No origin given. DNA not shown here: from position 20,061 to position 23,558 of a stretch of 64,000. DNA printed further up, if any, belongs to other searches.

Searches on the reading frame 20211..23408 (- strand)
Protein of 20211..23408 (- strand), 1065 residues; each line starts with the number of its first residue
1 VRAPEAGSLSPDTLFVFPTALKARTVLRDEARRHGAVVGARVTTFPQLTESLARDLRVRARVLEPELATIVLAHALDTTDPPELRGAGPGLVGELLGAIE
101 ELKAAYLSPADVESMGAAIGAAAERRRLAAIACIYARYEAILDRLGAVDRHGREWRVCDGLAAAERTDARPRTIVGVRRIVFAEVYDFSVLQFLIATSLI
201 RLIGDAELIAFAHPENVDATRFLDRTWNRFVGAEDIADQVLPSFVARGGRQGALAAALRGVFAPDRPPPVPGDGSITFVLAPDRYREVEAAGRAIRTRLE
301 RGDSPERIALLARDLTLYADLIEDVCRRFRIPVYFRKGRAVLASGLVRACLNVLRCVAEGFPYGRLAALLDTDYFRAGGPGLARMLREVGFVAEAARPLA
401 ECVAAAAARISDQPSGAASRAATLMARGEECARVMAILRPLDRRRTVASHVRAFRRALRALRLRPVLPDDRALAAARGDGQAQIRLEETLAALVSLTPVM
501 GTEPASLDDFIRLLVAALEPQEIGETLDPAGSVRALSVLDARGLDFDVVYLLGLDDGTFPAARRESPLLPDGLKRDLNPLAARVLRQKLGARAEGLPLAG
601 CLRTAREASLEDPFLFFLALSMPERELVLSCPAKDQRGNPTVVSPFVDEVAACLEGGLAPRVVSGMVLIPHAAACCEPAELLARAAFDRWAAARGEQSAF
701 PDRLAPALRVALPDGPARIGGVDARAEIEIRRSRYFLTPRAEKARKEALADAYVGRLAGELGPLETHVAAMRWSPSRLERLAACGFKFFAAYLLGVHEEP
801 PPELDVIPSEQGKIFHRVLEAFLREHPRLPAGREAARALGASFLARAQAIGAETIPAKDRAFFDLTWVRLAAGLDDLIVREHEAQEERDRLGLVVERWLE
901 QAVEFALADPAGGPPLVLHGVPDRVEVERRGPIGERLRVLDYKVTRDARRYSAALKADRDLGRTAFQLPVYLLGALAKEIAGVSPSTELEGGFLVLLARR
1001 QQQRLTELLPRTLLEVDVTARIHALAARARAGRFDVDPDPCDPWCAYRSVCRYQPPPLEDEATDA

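Call 51: search_protein_families(library=pfam, proteins=[window:20211-23408:-], max_evalue=0.0001)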
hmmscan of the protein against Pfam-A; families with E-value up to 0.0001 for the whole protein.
window:20211-23408:- (1065 aa): 2 families
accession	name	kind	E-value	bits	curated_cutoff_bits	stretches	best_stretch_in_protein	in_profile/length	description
PF12705.13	PDDEXK_1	-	5e-30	105.7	22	1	772-1052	1-247/247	PD-(D/E)XK nuclease superfamily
PF13361.12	UvrD_C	-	4.6e-09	36.6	25.6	1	272-566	39-320/350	UvrD-like helicase C-terminal domain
